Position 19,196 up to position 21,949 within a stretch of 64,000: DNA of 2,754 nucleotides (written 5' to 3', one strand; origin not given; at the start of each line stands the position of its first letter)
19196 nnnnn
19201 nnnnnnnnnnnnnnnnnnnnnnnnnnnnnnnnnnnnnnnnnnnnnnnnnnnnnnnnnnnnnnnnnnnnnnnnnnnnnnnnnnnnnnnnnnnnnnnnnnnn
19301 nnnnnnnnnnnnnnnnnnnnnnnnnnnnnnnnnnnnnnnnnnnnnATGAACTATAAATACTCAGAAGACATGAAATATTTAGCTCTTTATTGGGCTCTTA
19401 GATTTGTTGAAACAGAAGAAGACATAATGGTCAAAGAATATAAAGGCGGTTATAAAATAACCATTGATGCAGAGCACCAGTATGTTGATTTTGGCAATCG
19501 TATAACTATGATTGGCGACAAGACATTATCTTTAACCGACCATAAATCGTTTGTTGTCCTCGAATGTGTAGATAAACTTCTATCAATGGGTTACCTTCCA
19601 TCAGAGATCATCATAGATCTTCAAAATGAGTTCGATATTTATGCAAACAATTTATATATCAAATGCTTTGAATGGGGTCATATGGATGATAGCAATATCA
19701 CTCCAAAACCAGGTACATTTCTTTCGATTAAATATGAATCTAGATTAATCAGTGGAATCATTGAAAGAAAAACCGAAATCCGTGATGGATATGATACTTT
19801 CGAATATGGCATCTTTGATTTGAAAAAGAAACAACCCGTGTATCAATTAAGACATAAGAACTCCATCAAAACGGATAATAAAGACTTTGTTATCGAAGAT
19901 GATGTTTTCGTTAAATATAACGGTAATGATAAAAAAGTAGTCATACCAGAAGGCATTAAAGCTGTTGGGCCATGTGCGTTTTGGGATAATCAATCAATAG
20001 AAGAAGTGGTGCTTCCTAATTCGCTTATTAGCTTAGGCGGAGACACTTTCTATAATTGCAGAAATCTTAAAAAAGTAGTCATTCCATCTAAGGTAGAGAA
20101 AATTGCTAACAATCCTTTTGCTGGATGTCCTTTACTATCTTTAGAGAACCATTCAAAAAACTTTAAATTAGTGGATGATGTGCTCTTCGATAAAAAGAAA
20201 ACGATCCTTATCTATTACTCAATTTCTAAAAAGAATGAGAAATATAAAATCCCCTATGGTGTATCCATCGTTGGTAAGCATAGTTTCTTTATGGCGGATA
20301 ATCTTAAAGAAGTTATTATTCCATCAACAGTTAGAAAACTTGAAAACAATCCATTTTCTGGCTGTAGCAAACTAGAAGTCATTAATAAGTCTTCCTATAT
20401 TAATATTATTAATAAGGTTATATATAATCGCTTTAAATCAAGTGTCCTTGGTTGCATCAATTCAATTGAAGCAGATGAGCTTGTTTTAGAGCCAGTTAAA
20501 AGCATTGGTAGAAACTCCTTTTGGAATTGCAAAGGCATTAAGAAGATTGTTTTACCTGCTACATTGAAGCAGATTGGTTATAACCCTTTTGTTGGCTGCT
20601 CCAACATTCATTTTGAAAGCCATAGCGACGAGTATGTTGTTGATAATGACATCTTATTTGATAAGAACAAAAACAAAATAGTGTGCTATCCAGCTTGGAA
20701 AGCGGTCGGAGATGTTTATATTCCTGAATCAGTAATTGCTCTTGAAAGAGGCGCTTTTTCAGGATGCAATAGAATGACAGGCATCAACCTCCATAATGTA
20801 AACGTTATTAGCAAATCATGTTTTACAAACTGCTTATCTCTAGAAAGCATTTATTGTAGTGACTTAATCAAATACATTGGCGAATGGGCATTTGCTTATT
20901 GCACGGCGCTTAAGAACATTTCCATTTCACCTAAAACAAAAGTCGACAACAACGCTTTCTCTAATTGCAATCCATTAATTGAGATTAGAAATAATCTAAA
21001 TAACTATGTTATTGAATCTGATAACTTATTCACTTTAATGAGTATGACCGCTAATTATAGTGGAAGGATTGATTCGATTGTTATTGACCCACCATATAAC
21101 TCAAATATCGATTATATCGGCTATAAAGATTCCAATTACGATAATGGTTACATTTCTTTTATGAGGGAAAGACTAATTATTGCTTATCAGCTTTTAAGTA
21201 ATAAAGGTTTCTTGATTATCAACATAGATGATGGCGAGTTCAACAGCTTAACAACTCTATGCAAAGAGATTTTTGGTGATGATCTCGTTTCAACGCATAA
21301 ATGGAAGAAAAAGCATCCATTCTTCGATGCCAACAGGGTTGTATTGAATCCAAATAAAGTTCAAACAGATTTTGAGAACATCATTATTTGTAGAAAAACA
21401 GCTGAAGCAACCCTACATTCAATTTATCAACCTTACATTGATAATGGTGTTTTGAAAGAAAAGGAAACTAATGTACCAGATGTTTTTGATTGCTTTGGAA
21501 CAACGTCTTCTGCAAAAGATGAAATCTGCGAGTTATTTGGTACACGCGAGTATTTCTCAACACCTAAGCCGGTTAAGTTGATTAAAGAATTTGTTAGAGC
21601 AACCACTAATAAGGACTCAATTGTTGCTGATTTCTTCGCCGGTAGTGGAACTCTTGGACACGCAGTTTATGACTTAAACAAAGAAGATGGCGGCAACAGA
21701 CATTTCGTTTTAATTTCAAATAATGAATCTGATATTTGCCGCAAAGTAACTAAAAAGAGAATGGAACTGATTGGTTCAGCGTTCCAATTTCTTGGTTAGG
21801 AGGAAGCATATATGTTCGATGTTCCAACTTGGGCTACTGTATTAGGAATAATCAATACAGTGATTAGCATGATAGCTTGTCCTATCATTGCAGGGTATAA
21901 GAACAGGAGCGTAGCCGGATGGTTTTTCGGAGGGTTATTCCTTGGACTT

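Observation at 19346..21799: BspA-type leucine-rich-repeat array fused to a DNA N6A/N4C methyltransferase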

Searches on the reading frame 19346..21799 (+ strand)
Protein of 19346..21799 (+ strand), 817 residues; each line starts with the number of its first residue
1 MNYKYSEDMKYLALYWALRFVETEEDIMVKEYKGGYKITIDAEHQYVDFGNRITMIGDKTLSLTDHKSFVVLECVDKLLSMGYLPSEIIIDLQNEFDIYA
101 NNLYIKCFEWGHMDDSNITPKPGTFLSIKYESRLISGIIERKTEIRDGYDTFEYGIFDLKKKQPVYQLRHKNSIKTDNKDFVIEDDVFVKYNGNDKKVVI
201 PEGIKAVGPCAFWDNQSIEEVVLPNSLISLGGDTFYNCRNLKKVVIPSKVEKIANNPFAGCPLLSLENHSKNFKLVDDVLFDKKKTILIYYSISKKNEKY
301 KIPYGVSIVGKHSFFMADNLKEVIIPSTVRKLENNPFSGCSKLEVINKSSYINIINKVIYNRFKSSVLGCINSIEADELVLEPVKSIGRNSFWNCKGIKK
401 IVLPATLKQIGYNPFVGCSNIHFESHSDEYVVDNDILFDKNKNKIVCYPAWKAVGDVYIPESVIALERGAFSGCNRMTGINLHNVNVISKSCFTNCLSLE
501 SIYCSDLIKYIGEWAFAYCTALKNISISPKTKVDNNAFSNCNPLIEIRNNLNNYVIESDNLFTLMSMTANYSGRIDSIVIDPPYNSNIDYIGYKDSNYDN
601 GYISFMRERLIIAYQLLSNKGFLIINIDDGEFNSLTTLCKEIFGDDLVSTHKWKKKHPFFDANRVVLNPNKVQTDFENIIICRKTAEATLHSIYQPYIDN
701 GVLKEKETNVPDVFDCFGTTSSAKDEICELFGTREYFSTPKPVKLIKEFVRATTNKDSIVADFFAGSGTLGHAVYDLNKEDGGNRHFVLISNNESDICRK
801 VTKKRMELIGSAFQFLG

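Call 3: search_protein_families(library=pfam, proteins=[window:19346-21796:+], max_evalue=1)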
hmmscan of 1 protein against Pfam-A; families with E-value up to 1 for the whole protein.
window:19346-21796:+ (817 aa): 6 families
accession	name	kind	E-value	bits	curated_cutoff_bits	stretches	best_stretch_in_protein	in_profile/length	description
PF13306.12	LRR_5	-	6e-52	175.3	27.7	4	456-558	15-117/127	BspA type Leucine rich repeat region (6 copies)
PF01555.25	N6_N4_Mtase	-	2.2e-34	119.8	26.7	1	575-780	1-205/221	DNA methylase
PF13855.12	LRR_8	-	0.0021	18.2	27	0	465-503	15-55/61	Leucine rich repeat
PF05725.18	FNIP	-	0.022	15.3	21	1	215-253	2-39/44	FNIP Repeat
PF08373.16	RAP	-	0.05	14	24.2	1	610-639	20-50/58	RAP domain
PF21756.2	DacZ_T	-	0.49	11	27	0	285-329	19-62/106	Probable sensor domain DacZ_T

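Call 4: search_protein_families(library=ncbifam, proteins=[window:19346-21796:+], max_evalue=1)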
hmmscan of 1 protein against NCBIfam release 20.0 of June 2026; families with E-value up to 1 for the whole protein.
window:19346-21796:+ (817 aa): 4 families
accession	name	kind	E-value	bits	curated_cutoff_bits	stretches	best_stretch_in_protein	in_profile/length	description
NF047961.1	adhesin_HupY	equivalog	5.2e-18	64.5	1250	3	173-340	168-321/978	leucine-rich repeat adhesin HupY/LrrG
NF008572.0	PRK11524.1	equivalog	4.5e-09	35.9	292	2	549-625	11-84/294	adenine-specific DNA-methyltransferase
NF050803.1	DnaMtaseCcrMCaul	equivalog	0.00011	21.3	830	1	735-795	184-238/350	adenine-specific DNA-methyltransferase CcrM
NF010253.0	PRK13699.1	subfamily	0.025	14.2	244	1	734-775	141-182/226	DNA methyltransferase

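Call 5: search_protein_families(library=phrogs, proteins=[window:19346-21796:+], max_evalue=0.01)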
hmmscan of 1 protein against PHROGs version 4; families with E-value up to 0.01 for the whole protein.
window:19346-21796:+ (817 aa): 8 families
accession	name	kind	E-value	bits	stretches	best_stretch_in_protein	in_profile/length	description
phrog_35892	-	unknown function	4.7e-35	121.5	3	298-430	580-703/1181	-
phrog_18805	-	unknown function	2.8e-32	113.2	3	378-526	261-404/457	-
phrog_67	-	other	4.3e-26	93.2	1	571-790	139-329/743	DNA methyltransferase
phrog_498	-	other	1.7e-09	37.8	1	575-773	223-395/633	DNA methyltransferase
phrog_3008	-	other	4.2e-07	30.5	1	738-774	151-187/244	DNA methyltransferase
phrog_26713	-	other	4.8e-05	24.2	1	552-596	5-49/74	methyltransferase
phrog_18293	-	other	0.00011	23.2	1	736-779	45-88/119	methyltransferase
phrog_6952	-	other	0.0097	16.8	0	741-777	118-154/181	DNA methyltransferase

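Call 10: find_homologous_proteins(query=window:19346-21796:+, max_evalue=0.00001)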
Query window:19346-21796:+ (817 aa): 1477 proteins with E <= 0.00001 among 8000 candidates; the best 120 are listed.
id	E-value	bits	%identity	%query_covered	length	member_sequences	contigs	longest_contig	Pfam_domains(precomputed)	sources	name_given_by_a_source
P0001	0.0e+0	1840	98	100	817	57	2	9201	PF13306.13,PF01555.25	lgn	-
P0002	0.0e+0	1738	93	100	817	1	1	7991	PF13306.13,PF01555.25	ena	-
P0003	0.0e+0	1699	89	100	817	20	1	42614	PF13306.13,PF01555.25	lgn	-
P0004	0.0e+0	1682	88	100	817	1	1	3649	PF13306.13,PF01555.25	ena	-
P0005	0.0e+0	1681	90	99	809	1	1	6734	PF13306.13,PF01555.25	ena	-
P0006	0.0e+0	1668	88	100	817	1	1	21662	PF13306.13,PF01555.25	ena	-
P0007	0.0e+0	1665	89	100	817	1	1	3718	PF13306.13,PF13855.13,PF01555.25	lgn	-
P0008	0.0e+0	1596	83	100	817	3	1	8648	PF13306.13,PF13855.13,PF01555.25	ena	-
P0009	0.0e+0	1586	83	100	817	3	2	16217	PF13306.13,PF01555.25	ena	-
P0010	0.0e+0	1551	81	100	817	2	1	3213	PF13306.13,PF13855.13,PF01555.25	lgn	-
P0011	0.0e+0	1551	81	100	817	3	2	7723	PF13306.13,PF13855.13,PF01555.25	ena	-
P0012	0.0e+0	1547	82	100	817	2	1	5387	PF13306.13,PF13855.13,PF01555.25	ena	-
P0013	0.0e+0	1533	80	100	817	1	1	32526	PF13306.13,PF13855.13,PF01555.25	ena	-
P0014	0.0e+0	1525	80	100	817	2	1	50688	PF13306.13,PF13855.13,PF01555.25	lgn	-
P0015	0.0e+0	1512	80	100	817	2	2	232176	PF13306.13,PF13855.13,PF01555.25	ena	-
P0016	0.0e+0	1497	78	100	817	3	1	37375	PF13306.13,PF13855.13,PF01555.25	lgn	-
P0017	0.0e+0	1472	78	99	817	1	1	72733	PF13306.13,PF01555.25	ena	-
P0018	0.0e+0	1464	77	100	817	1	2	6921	PF13306.13,PF01555.25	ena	-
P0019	0.0e+0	1432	75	100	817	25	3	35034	PF13306.13,PF13855.13,PF01555.25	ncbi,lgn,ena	-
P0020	0.0e+0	1432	75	100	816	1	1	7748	PF13306.13,PF01555.25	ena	-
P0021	0.0e+0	1205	79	80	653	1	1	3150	PF13306.13,PF13855.13,PF01555.25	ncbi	-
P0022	0.0e+0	1101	60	99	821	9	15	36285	PF13306.13,PF01555.25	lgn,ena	-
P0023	0.0e+0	1087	60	100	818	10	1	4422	PF13306.13,PF13855.13,PF01555.25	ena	-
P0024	0.0e+0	1085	79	73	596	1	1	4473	PF13306.13,PF13855.13,PF01555.25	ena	-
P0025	0.0e+0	1073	59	100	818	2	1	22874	PF13306.13,PF13855.13,PF01555.25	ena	-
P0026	0.0e+0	1064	58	99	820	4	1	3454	PF13306.13,PF13855.13,PF01555.25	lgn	-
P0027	0.0e+0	1062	59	100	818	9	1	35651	PF13306.13,PF13855.13,PF01555.25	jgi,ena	-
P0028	0.0e+0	1061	59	100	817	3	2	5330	PF13306.13,PF01555.25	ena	-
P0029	0.0e+0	1059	58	100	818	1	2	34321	PF13306.13,PF01555.25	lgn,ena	-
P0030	0.0e+0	1056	59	100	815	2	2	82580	PF13306.13,PF01555.25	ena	-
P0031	0.0e+0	1055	60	100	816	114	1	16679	PF13306.13,PF13855.13,PF01555.25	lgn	-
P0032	0.0e+0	1053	58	99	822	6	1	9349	PF13306.13,PF13855.13,PF01555.25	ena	-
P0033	0.0e+0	1052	58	100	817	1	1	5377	PF13306.13,PF01555.25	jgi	-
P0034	0.0e+0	1051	58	100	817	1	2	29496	PF13306.13,PF01555.25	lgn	-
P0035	0.0e+0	1050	58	100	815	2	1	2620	PF13306.13,PF01555.25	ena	-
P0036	0.0e+0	1050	58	100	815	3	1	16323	PF13306.13,PF01555.25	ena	-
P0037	0.0e+0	1050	58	100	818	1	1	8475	PF13306.13,PF13855.13,PF01555.25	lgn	-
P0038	0.0e+0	1050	58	100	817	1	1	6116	PF13306.13,PF01555.25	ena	-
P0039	0.0e+0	1050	57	100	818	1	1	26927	PF13306.13,PF13855.13,PF01555.25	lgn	-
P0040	0.0e+0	1049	58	100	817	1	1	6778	PF13306.13,PF01555.25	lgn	-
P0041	0.0e+0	1049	58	100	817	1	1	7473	PF13306.13,PF01555.25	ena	-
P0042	0.0e+0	1048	58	100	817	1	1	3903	PF13306.13,PF01555.25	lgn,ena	-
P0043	0.0e+0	1048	58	100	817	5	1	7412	PF13306.13,PF01555.25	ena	-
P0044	0.0e+0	1048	58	100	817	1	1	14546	PF13306.13,PF01555.25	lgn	-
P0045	0.0e+0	1047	57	100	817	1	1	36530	PF13306.13,PF01555.25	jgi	jgi:DNA modification methylase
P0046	0.0e+0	1046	58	100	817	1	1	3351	PF13306.13,PF01555.25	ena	-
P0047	0.0e+0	1046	58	100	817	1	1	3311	PF13306.13,PF01555.25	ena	-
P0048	0.0e+0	1046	58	100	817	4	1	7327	PF13306.13,PF01555.25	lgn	-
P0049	0.0e+0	1046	58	100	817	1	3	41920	PF13306.13,PF01555.25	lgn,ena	-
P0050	0.0e+0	1045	58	100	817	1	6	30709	PF13306.13,PF01555.25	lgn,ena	-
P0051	0.0e+0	1045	57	100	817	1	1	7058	PF13306.13,PF01555.25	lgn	-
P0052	0.0e+0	1045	57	100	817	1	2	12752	PF13306.13,PF01555.25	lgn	-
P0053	0.0e+0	1045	57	100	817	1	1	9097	PF13306.13,PF01555.25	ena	-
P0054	0.0e+0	1045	57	100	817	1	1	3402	PF13306.13,PF01555.25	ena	-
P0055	0.0e+0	1044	58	100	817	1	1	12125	PF13306.13,PF01555.25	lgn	-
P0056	0.0e+0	1044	58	100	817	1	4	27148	PF13306.13,PF01555.25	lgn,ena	-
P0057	0.0e+0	1043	58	100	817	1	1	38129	PF13306.13,PF01555.25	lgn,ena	-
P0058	0.0e+0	1043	58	100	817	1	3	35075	PF13306.13,PF01555.25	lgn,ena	-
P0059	0.0e+0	1043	58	100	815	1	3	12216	PF13306.13,PF01555.25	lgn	-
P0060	0.0e+0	1043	58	100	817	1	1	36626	PF13306.13,PF01555.25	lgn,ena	-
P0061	0.0e+0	1042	58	100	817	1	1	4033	PF13306.13,PF01555.25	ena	-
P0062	0.0e+0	1041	58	99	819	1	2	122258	PF13306.13,PF01555.25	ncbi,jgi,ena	-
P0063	0.0e+0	1041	57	100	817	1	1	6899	PF13306.13,PF01555.25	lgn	-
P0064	0.0e+0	1041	58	100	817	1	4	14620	PF13306.13,PF01555.25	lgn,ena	-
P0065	0.0e+0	1041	59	99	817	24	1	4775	PF13306.13,PF01555.25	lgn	-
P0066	0.0e+0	1041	57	100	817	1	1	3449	PF13306.13,PF01555.25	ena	-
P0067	0.0e+0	1041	58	99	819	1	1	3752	PF13306.13,PF01555.25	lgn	-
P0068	0.0e+0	1041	57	100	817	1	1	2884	PF13306.13,PF01555.25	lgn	-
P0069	0.0e+0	1041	57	100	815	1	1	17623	PF13306.13,PF01555.25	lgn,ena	-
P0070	0.0e+0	1040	58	100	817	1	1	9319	PF13306.13,PF01555.25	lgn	-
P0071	0.0e+0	1040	58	100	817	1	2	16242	PF13306.13,PF01555.25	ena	-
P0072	0.0e+0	1040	57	100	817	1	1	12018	PF13306.13,PF01555.25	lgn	-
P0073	0.0e+0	1040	58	100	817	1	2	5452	PF13306.13,PF01555.25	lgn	-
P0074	0.0e+0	1040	58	100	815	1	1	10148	PF13306.13,PF01555.25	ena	-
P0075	0.0e+0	1040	58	100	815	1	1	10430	PF13306.13,PF01555.25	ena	-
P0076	0.0e+0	1040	57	100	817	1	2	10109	PF13306.13,PF01555.25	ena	-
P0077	0.0e+0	1040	58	100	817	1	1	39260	PF13306.13,PF01555.25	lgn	-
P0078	0.0e+0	1039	58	100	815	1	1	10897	PF13306.13,PF01555.25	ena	-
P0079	0.0e+0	1039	57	100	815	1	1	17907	PF13306.13,PF01555.25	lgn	-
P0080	0.0e+0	1039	58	100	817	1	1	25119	PF13306.13,PF01555.25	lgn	-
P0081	0.0e+0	1039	57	100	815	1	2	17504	PF13306.13,PF01555.25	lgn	-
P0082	0.0e+0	1039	57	100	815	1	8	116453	PF13306.13,PF01555.25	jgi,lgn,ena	jgi:DNA modification methylase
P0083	0.0e+0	1039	57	100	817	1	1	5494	PF13306.13,PF01555.25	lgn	-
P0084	0.0e+0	1039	57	100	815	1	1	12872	PF13306.13,PF01555.25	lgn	-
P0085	0.0e+0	1038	57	100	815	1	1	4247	PF13306.13,PF01555.25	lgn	-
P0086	0.0e+0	1038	57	100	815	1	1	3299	PF13306.13,PF01555.25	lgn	-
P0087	0.0e+0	1038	57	100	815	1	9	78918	PF13306.13,PF01555.25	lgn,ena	-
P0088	0.0e+0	1038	57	100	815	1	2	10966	PF13306.13,PF01555.25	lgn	-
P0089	0.0e+0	1038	57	100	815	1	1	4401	PF13306.13,PF01555.25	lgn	-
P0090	0.0e+0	1038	57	100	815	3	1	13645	PF13306.13,PF01555.25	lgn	-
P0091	0.0e+0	1038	57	100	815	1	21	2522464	PF13306.13,PF01555.25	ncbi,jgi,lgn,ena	jgi:DNA modification methylase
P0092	0.0e+0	1038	58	99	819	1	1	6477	PF13306.13,PF01555.25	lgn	-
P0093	0.0e+0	1038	57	100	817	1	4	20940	PF13306.13,PF01555.25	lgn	-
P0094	0.0e+0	1038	58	100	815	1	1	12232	PF13306.13,PF01555.25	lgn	-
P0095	0.0e+0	1037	57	100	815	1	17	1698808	PF13306.13,PF01555.25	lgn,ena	-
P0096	0.0e+0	1037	57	100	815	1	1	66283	PF13306.13,PF01555.25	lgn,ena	-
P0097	0.0e+0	1037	57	100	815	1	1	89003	PF13306.13,PF01555.25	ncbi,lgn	-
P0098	0.0e+0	1037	57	100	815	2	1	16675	PF13306.13,PF01555.25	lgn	-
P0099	0.0e+0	1037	57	100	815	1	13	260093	PF13306.13,PF01555.25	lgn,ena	-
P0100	0.0e+0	1037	57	100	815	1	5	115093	PF13306.13,PF01555.25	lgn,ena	-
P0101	0.0e+0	1036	57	100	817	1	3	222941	PF13306.13,PF01555.25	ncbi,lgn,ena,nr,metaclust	ncbi:putative uncharacterized protein [Firmicutes bacterium CAG:631]|nr:putative uncharacterized pro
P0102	0.0e+0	1036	58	100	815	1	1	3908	PF13306.13,PF01555.25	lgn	-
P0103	0.0e+0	1036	57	100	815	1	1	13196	PF13306.13,PF01555.25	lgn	-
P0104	0.0e+0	1036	57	100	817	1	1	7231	PF13306.13,PF01555.25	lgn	-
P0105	0.0e+0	1036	57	100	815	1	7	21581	PF13306.13,PF01555.25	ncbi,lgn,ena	-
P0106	0.0e+0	1036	57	100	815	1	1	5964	PF13306.13,PF01555.25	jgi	-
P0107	0.0e+0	1036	57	100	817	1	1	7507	PF13306.13,PF01555.25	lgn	-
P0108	0.0e+0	1036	58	99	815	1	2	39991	PF13306.13,PF01555.25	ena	-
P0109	0.0e+0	1035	57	100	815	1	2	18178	PF13306.13,PF01555.25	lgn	-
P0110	0.0e+0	1035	57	100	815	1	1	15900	PF13306.13,PF01555.25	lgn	-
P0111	0.0e+0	1035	57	100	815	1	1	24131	PF13306.13,PF01555.25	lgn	-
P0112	0.0e+0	1035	57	100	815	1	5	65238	PF13306.13,PF01555.25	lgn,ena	-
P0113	0.0e+0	1035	57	100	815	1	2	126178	PF13306.13,PF01555.25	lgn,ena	-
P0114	0.0e+0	1035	57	100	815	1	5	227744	PF13306.13,PF01555.25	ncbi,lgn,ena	-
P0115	0.0e+0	1035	57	100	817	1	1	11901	PF13306.13,PF01555.25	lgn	-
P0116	0.0e+0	1035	57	100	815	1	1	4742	PF13306.13,PF01555.25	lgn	-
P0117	0.0e+0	1035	57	100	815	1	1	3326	PF13306.13,PF01555.25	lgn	-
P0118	0.0e+0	1035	57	100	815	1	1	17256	PF13306.13,PF01555.25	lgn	-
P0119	0.0e+0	1034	57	100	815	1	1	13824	PF13306.13,PF01555.25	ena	-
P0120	0.0e+0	1034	57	100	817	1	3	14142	PF13306.13,PF01555.25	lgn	-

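Call 12: search_dna_similar(query=window:19346-21796:+, collection=phages, mode=protein, max_rows=30)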
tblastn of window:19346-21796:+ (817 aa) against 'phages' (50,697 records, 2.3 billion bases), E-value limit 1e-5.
Records with a match: 140; places in all: 149; records where one place covers at least 80% of the query: 1.
Best place of each record, by identity: <60% 140.
By first word of the organism name: Escherichia 76; Bacteriophage 23; Campylobacter 21; phage 2; Enterobacteria 2; Ruminococcus 2; Listeria 2; Phage 2; Salmonella 1; Caudoviricetes 1; and 8 more.
By host as written in the record: - 43; Escherichia coli 26; Campylobacter jejuni 16; Escherichia coli K-12 MG1655 11; Escherichia coli K-12 8; Escherichia coli O157:H7 6; Ruminococcus sp. 2; Listeria monocytogenes 2; and 23 more.
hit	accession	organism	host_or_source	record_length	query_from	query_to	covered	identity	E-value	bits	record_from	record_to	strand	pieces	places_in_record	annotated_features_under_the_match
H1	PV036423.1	phage NatCom_17901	human feces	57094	6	806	98%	46.3%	0e+0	664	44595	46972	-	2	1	hypothetical protein (x2)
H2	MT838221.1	Bacteriophage sp.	human fecal samples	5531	553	809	29%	41.7%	6e-20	187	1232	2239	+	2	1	record has no annotation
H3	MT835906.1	Bacteriophage sp.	human fecal samples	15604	537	805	27%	44.4%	1e-15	165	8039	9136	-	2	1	record has no annotation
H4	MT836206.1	Bacteriophage sp.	human fecal samples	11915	196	591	48%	23.8%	2e-21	107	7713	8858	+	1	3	record has no annotation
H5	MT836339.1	Bacteriophage sp.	human fecal samples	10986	198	544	37%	29.8%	2e-13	138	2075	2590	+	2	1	record has no annotation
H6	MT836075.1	Bacteriophage sp.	human fecal samples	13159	477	791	35%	29.7%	1e-10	132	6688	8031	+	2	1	record has no annotation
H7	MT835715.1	Bacteriophage sp.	human fecal samples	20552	200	547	43%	24.4%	2e-16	90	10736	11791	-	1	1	record has no annotation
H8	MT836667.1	Bacteriophage sp.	human fecal samples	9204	190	547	44%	23.6%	1e-12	78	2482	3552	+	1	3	record has no annotation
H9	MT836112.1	Bacteriophage sp.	human fecal samples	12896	458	817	35%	28.7%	2e-8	123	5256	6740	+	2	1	record has no annotation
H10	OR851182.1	Salmonella phage S.Kent 1-2-1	Salmonella enterica subsp. enterica ...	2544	542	804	29%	33.7%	7e-13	150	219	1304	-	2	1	record has no annotation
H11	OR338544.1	Caudoviricetes sp.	Bos mutus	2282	196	541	42%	22.5%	6e-12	75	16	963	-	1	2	hypothetical protein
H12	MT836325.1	Bacteriophage sp.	human fecal samples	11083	198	547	43%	22.0%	1e-10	72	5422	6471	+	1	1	record has no annotation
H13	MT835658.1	Bacteriophage sp.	human fecal samples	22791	217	561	42%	22.0%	6e-8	63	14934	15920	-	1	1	record has no annotation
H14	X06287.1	Escherichia phage P1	-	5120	517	794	25%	35.9%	2e-10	134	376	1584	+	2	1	unnamed protein product; mod gene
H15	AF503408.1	Enterobacteria phage P7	-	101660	517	794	25%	35.9%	2e-10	134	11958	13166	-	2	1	mod: Mod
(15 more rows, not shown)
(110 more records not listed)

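Call 13: search_dna_similar(query=window:19346-21796:+, collection=plasmids, mode=protein, max_rows=30)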
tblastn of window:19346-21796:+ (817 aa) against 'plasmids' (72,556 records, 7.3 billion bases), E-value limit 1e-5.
Records with a match: 693; places in all: 781; records where one place covers at least 80% of the query: 0.
Best place of each record, by identity: <60% 693.
By first word of the organism name: Escherichia 157; Acinetobacter 62; Salmonella 61; Klebsiella 46; Enterococcus 36; Citrobacter 25; Bacillus 19; Listeria 17; Lactococcus 16; Vibrio 13; and 116 more.
By predicted mobility (MOB-suite, as given by PLSDB): non-mobilizable 289; mobilizable 217; conjugative 187.
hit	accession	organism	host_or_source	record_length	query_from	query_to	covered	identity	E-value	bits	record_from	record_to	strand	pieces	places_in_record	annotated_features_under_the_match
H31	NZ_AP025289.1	Treponema saccharophilum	-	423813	154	529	46%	27.1%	9e-24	115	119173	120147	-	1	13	leucine-rich repeat domain-containing protein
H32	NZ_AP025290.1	Treponema saccharophilum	-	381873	198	547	38%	32.6%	2e-12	141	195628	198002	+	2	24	leucine-rich repeat protein | leucine-rich repeat domain-containing protein | hypothetical protein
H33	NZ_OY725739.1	Monoglobus pectinilyticus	-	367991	191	548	44%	27.9%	2e-20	105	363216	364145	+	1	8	leucine-rich repeat domain-containing protein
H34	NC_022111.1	Prevotella sp. oral taxon 299 str. F0039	Homo sapiens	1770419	179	595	51%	23.7%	2e-18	99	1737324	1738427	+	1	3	none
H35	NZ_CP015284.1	Streptococcus salivarius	Homo sapiens,saliva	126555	141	568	52%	22.5%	3e-8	66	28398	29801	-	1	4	leucine-rich repeat protein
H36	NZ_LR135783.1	Enterococcus faecium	-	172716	553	806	24%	48.8%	4e-17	176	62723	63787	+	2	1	site-specific DNA-methyltransferase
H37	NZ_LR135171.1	Enterococcus faecium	-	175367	553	806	24%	48.8%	4e-17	176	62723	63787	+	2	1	site-specific DNA-methyltransferase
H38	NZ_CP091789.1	Prevotella sp. E2-28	Ovis aries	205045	173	544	46%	25.0%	6e-20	163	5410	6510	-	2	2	leucine-rich repeat domain-containing protein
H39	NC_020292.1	Clostridium saccharoperbutylacetonicum N1-4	-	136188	196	544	43%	26.5%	2e-11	146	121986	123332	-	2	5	leucine-rich repeat protein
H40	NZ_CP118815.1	Staphylococcus epidermidis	Camelus dromedarius,Bactrial agar ...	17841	553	815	27%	41.5%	2e-16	167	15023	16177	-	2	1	site-specific DNA-methyltransferase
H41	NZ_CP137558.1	Segatella copri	Homo sapiens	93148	156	547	48%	23.1%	7e-10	134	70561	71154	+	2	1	leucine-rich repeat domain-containing protein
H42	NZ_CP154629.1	Acetoanaerobium noterae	cell culture,Sludge of a digestion ...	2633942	191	547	44%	25.3%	9e-16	90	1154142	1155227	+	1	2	none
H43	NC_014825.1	Ruminococcus albus 7 = DSM 20455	-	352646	194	549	44%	25.3%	1e-17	96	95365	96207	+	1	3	leucine-rich repeat domain-containing protein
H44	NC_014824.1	Ruminococcus albus 7 = DSM 20455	-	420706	188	553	45%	24.5%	7e-15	87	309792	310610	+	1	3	leucine-rich repeat protein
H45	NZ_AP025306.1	Aureibacter tunicatorum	-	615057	177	540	45%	24.3%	2e-8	66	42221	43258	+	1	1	leucine-rich repeat domain-containing protein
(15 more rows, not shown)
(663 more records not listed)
